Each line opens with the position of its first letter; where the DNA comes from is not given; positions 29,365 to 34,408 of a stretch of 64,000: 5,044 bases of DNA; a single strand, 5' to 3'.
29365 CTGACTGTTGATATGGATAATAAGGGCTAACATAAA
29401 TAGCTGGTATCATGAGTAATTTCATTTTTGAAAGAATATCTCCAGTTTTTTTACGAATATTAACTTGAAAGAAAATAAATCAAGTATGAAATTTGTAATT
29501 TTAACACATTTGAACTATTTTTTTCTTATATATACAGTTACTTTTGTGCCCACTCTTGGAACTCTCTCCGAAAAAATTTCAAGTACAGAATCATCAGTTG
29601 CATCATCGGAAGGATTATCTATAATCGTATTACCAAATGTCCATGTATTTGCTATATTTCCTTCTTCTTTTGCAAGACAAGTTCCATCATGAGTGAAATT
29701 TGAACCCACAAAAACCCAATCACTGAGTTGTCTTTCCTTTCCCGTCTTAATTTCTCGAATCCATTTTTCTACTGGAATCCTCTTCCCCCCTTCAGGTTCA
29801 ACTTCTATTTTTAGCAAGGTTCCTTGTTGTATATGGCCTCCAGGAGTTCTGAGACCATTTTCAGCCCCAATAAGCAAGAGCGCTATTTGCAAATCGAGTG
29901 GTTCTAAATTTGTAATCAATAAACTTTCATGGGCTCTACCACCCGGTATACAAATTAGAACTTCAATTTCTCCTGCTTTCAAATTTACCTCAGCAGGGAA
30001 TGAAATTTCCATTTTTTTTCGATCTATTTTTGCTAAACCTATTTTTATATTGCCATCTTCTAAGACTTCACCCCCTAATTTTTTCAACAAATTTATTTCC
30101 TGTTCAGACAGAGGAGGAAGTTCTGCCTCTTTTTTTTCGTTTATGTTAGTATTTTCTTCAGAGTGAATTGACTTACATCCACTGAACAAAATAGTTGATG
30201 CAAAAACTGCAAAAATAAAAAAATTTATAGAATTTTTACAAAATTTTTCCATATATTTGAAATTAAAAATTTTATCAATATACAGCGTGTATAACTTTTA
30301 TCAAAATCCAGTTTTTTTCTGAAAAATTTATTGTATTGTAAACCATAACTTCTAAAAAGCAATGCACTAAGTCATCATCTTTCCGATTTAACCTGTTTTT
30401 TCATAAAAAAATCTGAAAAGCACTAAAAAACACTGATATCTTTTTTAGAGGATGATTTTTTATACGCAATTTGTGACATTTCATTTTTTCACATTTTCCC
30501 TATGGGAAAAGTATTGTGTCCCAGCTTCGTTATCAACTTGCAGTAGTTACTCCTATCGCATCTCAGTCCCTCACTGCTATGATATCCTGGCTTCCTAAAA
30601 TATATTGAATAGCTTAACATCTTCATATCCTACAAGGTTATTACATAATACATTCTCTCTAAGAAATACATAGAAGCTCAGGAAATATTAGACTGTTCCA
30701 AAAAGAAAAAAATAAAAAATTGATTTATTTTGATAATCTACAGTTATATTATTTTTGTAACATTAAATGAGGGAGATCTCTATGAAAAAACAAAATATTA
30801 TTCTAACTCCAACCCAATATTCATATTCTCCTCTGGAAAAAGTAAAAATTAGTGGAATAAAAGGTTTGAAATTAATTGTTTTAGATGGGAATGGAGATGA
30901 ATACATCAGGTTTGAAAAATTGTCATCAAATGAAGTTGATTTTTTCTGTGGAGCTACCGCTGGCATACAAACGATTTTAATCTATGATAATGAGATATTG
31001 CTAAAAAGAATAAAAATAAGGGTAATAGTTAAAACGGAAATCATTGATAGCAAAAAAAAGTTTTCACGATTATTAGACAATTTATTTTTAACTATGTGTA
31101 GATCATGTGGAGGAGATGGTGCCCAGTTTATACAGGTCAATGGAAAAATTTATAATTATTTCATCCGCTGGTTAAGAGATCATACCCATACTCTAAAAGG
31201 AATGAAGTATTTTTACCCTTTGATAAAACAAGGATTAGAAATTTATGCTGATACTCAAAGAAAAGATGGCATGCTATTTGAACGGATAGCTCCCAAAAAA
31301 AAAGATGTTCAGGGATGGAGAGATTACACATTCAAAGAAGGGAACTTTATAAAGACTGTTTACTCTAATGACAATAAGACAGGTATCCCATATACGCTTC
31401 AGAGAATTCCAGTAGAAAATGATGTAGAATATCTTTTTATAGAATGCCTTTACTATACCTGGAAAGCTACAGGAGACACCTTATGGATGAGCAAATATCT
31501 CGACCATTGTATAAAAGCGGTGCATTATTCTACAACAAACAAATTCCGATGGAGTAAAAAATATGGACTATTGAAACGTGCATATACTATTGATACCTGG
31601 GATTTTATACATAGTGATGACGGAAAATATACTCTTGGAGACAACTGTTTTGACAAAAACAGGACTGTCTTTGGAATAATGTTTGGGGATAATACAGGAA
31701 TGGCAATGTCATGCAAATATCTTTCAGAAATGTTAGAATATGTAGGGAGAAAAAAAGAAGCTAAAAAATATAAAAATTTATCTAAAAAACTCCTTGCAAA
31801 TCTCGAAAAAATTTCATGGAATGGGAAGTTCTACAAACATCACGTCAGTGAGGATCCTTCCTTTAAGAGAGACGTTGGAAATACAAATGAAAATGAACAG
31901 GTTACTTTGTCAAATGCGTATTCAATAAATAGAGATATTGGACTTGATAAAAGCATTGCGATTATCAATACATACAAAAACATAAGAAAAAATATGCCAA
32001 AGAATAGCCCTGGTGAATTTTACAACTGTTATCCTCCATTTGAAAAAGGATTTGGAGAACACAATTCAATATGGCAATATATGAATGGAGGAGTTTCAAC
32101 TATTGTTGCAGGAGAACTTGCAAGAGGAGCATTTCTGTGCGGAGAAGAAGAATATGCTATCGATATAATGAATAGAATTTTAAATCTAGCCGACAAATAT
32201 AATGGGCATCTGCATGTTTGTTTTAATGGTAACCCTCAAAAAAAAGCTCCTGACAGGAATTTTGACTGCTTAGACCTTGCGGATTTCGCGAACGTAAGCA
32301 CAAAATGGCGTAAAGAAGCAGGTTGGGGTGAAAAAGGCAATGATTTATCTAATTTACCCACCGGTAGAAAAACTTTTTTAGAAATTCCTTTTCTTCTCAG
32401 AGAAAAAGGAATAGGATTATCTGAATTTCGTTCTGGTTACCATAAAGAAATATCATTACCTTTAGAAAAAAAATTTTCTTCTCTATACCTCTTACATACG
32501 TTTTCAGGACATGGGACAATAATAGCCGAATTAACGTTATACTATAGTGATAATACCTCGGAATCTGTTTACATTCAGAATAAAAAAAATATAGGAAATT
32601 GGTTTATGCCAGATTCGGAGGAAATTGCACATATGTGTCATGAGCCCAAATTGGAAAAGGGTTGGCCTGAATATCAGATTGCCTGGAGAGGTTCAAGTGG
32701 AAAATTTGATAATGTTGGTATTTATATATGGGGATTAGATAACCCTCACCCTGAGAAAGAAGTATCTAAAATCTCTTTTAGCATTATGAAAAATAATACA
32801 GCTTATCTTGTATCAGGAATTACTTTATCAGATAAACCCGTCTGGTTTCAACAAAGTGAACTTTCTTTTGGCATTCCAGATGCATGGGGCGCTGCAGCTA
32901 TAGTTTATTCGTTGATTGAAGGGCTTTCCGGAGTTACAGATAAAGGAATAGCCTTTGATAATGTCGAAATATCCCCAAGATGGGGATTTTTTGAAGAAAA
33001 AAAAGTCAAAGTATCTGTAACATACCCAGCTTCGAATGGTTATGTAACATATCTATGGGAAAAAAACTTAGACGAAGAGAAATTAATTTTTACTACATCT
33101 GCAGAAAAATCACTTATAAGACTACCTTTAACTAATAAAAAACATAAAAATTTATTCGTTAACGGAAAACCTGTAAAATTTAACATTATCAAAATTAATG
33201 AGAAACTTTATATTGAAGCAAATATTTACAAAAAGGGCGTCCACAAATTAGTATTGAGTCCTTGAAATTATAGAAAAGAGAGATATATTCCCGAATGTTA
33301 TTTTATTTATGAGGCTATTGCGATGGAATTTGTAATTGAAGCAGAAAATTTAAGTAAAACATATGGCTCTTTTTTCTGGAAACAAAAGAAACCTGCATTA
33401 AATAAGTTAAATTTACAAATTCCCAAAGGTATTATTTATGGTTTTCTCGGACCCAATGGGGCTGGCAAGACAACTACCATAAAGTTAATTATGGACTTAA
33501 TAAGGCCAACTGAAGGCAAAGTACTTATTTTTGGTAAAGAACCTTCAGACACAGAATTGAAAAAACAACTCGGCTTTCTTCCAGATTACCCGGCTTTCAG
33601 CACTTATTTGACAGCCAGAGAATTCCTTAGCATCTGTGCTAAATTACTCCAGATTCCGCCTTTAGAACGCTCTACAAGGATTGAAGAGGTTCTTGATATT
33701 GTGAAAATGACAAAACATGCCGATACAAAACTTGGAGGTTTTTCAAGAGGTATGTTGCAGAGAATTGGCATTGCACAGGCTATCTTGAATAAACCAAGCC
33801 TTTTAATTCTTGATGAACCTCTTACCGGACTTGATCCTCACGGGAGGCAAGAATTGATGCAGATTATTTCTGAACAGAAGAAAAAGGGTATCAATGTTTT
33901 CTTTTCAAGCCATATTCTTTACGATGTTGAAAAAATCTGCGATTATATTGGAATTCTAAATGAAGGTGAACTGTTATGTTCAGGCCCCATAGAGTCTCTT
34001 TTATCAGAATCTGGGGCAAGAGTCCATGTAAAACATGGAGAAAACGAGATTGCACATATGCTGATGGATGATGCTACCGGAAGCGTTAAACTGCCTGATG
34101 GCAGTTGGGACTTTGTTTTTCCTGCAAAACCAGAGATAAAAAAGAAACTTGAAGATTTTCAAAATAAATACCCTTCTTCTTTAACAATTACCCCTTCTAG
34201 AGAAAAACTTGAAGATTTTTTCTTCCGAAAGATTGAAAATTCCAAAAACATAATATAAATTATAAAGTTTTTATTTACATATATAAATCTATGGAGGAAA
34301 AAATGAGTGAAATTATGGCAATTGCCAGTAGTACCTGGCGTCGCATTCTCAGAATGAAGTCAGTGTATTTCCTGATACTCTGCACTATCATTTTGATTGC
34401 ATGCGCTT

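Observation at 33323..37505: Five-gene ABC-2 exporter operon with two membrane-anchored accessory proteins, one ending in a double zinc ribbon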

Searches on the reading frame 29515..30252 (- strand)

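Call 3: search_protein_families(library=pfam, proteins=[window:29515-30252:-], max_evalue=0.1)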
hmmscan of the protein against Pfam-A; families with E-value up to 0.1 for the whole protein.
window:29515-30252:- (245 aa): 1 family
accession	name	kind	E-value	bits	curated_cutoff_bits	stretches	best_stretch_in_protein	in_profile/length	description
PF17847.7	GlcV_C_terminal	-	0.046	14.6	27.6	0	67-101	19-51/61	Glucose ABC transporter C-terminal domain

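Call 4: search_protein_families(library=ncbifam, proteins=[window:29515-30252:-], max_evalue=0.1)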
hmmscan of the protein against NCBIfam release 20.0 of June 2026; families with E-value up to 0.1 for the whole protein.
window:29515-30252:- (245 aa): 1 family
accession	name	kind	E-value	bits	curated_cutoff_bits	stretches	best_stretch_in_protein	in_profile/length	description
NF040466.1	ydjY_domain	domain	1e-33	116.6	50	1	75-243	2-179/181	YdjY domain-containing protein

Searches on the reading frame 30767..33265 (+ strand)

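Call 3: search_protein_families(library=pfam, proteins=[window:30767-33265:+], max_evalue=0.1)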
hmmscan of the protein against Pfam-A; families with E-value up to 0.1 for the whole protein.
window:30767-33265:+ (832 aa): 1 family
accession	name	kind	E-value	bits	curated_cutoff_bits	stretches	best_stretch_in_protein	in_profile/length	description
PF17167.11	Glyco_hydro_94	-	0.0036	16.5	27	1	313-441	206-329/420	Glycosyl hydrolase 94 superfamily, catalytic domain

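Call 4: search_protein_families(library=ncbifam, proteins=[window:30767-33265:+], max_evalue=0.1)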
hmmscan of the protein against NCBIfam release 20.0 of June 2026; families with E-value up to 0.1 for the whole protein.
window:30767-33265:+ (832 aa): 0 families

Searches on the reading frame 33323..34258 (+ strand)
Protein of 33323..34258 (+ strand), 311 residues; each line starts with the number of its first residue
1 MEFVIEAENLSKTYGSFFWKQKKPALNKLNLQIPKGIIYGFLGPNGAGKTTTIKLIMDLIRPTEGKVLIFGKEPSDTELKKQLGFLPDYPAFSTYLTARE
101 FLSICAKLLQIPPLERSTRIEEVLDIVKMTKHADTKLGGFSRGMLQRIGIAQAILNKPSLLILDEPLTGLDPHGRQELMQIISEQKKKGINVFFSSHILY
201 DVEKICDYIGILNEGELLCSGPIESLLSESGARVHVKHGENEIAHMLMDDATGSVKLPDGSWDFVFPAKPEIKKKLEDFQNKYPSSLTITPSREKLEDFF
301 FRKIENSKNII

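Call 3: search_protein_families(library=pfam, proteins=[window:33323-34258:+], max_evalue=0.1)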
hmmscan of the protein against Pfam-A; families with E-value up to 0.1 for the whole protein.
window:33323-34258:+ (311 aa): 5 families
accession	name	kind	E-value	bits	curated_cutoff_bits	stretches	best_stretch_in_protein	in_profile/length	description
PF00005.33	ABC_tran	-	9.4e-30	104.4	25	1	26-167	1-136/137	ABC transporter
PF13304.12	AAA_21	-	2.2e-11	44.8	27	1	133-199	231-300/304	AAA domain, putative AbiEii toxin, Type IV TA system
PF02223.23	Thymidylate_kin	-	0.0016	18.6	27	1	43-82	3-41/185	Thymidylate kinase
PF02463.25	SMC_N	-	0.048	13.5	40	0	155-210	156-210/220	RecF/RecN/SMC N terminal domain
PF13604.12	AAA_30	-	0.056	13.6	27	0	42-71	24-53/191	AAA domain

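Call 4: search_protein_families(library=ncbifam, proteins=[window:33323-34258:+], max_evalue=0.1)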
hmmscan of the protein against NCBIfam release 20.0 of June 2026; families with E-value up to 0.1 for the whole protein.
window:33323-34258:+ (311 aa): 196 families (the best 25 are shown)
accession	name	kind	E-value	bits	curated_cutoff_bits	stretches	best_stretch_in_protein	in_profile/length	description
TIGR01188.1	drrA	subfamily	2.5e-60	204.3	312.45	1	22-236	5-221/302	daunorubicin resistance ABC transporter, ATP-binding protein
TIGR03740.1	galliderm_ABC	subfamily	7.1e-58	195.9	309.75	1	7-219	3-204/223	lantibiotic protection ABC transporter ATP-binding subunit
TIGR03522.1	GldA_ABC_ATP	equivalog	7.6e-49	166.8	402.6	1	5-300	3-297/301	gliding motility-associated ABC transporter ATP-binding subunit GldA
NF033858.1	ABC2_perm_RbbA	equivalog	3.8e-46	157.5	1050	1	3-232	265-490/909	ribosome-associated ATPase/putative transporter RbbA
NF010059.0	PRK13536.1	equivalog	3.6e-39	134.5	549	1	5-278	44-315/342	nodulation factor ABC transporter ATP-binding protein NodI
NF047565.1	PSM_export_PmtA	equivalog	6.5e-38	130.6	350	1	19-229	10-218/282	phenol-soluble modulin export ABC transporter ATP-binding protein PmtA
NF010060.0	PRK13537.1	equivalog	7.1e-38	130.2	521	1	5-239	16-247/314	nodulation factor ABC transporter ATP-binding protein NodI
TIGR01288.1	nodI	equivalog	1e-37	129.8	424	1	4-270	4-267/303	nodulation factor ABC transporter ATP-binding protein NodI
TIGR04406.1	LPS_export_lptB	equivalog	6e-36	123.9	240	1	5-233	2-229/239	LPS export ABC transporter ATP-binding protein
TIGR03864.1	PQQ_ABC_ATP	hypoth_equivalog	7.3e-36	123.8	302.25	1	6-232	3-225/236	ABC transporter, ATP-binding subunit, PQQ-dependent alcohol dehydrogenase system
TIGR04521.1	ECF_ATPase_2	equivalog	2.5e-34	118.7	330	1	5-234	1-240/279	energy-coupling factor transporter ATPase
TIGR01186.1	proV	subfamily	2.2e-33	115.9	326.6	1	23-228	6-219/363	betaine/proline/choline family ABC transporter ATP-binding protein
TIGR04520.1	ECF_ATPase_1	equivalog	1.1e-31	110.3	315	1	5-230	1-227/269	energy-coupling factor transporter ATPase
TIGR00968.1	3a0106s01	subfamily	1.7e-29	103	342.75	1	5-226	1-218/237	sulfate ABC transporter ATP-binding protein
TIGR02673.1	FtsE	equivalog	3e-29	102.2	264.85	1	6-202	3-200/214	cell division ATP-binding protein FtsE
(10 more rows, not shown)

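Call 22: search_solved_structures(query=window:33323-34258:+, show_alignments=3, max_evalue=1e-20)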
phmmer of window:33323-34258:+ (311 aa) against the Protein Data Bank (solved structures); distinct sequences matched with E-value up to 1e-20: 114 (the best 60 are shown).
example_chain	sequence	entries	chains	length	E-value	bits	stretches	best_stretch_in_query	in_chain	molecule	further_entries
7lkp_A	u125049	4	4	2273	1.4e-57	198.5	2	22-231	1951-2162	Retinal-specific phospholipid-transporting ATPase ABCA4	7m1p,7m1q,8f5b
7e7i_A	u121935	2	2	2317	1.5e-57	198.5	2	22-231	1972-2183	Retinal-specific phospholipid-transporting ATPase ABCA4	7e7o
7w01_A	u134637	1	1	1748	5.9e-57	196.5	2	19-233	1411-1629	Phospholipid-transporting ATPase ABCA3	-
7lkz_A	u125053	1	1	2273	1e-56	195.8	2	22-231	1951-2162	Retinal-specific phospholipid-transporting ATPase ABCA4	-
7e7q_A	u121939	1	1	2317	1e-56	195.7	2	22-231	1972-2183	Retinal-specific phospholipid-transporting ATPase ABCA4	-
7w02_A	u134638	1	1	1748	4e-56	193.8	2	19-233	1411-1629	Phospholipid-transporting ATPase ABCA3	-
7tby_A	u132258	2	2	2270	1.2e-53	185.7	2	10-231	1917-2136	ATP-binding cassette, sub-family A (ABC1), member 1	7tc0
7tdt_A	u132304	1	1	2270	1.2e-53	185.7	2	10-231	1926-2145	Phospholipid-transporting ATPase ABCA1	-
7tbz_A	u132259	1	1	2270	1.2e-53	185.7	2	10-231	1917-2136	ATP-binding cassette, sub-family A (ABC1), member 1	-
5xjy_A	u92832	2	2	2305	1.2e-53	185.6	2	10-231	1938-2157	ATP-binding cassette sub-family A member 1 | Phospholipid-transporting ATPase ABCA1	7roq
7tbw_A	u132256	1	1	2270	8.1e-53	182.9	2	10-231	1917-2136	ATP-binding cassette, sub-family A (ABC1), member 1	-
8edw_A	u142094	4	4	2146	1.4e-50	175.6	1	9-226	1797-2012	Phospholipid-transporting ATPase ABCA7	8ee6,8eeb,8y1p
8eop_A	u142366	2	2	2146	9.6e-50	172.9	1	9-226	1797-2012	Phospholipid-transporting ATPase ABCA7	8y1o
7o0y_B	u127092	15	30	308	5.6e-44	153.9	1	6-237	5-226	Probable ABC transporter ATP-binding protein NosF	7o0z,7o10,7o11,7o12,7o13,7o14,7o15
7qba_B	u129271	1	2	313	1.5e-43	152.5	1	5-237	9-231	Probable ABC transporter ATP-binding protein NosF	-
4yer_A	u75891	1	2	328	9.7e-39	136.7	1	1-300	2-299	ABC transporter ATP-binding protein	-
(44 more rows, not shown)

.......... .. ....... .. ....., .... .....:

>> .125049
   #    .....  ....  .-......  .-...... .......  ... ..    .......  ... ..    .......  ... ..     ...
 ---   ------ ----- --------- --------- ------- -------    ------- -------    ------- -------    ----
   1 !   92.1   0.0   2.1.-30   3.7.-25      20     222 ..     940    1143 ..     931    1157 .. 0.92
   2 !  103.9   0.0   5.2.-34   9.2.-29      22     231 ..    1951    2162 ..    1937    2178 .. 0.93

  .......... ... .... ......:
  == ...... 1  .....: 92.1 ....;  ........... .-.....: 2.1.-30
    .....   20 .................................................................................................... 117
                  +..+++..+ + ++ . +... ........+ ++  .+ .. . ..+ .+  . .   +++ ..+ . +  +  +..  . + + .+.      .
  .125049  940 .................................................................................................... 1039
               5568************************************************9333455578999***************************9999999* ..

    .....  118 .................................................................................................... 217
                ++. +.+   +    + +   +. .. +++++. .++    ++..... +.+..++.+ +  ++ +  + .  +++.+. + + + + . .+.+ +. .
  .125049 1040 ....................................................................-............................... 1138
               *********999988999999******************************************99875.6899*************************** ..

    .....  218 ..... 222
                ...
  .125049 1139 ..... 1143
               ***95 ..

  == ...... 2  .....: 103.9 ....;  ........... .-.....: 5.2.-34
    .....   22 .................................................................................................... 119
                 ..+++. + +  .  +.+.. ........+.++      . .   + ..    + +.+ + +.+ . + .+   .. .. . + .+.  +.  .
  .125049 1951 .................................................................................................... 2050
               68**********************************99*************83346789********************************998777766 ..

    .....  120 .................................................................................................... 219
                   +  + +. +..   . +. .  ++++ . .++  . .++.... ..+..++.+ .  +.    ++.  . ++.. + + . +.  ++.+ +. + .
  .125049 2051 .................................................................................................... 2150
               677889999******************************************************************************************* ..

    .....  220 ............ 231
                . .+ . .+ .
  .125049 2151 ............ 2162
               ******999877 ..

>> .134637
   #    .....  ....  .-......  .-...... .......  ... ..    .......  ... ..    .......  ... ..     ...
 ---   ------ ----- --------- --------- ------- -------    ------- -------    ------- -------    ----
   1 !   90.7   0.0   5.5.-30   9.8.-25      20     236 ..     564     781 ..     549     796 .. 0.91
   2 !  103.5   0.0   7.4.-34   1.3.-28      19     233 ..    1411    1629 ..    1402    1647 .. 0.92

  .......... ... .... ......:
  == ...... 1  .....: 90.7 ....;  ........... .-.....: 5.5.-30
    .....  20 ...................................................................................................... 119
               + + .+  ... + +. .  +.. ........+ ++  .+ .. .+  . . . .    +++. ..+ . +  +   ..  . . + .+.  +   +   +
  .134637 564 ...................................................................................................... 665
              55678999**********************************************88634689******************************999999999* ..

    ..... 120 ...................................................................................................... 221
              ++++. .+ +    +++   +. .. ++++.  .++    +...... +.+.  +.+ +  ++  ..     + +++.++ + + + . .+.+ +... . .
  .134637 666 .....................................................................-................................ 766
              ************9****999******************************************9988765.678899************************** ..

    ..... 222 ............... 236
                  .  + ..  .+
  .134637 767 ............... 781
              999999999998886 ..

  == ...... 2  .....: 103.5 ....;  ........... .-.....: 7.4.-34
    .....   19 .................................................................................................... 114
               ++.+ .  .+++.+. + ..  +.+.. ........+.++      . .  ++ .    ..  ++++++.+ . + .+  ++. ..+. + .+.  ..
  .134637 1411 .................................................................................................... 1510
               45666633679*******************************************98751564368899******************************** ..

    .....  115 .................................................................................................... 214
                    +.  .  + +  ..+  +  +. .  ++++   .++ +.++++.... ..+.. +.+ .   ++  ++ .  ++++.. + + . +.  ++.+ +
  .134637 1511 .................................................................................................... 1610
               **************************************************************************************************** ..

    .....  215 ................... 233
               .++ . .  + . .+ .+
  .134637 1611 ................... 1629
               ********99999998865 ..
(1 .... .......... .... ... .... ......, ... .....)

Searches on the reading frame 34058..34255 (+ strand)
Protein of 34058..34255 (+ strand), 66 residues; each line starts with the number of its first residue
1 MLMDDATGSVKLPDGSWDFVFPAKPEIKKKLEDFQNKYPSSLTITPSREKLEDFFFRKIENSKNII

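Call 27: search_solved_structures(query=window:34058-34255:+, max_evalue=10, show_alignments=2)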
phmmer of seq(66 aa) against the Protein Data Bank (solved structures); distinct sequences matched with E-value up to 10: 2.
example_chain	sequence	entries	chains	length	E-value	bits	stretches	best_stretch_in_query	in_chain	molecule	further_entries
6m5y_A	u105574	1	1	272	0.26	15.1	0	3-25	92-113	Galectin-1,Galectin-1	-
1xne_A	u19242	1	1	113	0.51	14.1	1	16-40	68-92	hypothetical protein PF0469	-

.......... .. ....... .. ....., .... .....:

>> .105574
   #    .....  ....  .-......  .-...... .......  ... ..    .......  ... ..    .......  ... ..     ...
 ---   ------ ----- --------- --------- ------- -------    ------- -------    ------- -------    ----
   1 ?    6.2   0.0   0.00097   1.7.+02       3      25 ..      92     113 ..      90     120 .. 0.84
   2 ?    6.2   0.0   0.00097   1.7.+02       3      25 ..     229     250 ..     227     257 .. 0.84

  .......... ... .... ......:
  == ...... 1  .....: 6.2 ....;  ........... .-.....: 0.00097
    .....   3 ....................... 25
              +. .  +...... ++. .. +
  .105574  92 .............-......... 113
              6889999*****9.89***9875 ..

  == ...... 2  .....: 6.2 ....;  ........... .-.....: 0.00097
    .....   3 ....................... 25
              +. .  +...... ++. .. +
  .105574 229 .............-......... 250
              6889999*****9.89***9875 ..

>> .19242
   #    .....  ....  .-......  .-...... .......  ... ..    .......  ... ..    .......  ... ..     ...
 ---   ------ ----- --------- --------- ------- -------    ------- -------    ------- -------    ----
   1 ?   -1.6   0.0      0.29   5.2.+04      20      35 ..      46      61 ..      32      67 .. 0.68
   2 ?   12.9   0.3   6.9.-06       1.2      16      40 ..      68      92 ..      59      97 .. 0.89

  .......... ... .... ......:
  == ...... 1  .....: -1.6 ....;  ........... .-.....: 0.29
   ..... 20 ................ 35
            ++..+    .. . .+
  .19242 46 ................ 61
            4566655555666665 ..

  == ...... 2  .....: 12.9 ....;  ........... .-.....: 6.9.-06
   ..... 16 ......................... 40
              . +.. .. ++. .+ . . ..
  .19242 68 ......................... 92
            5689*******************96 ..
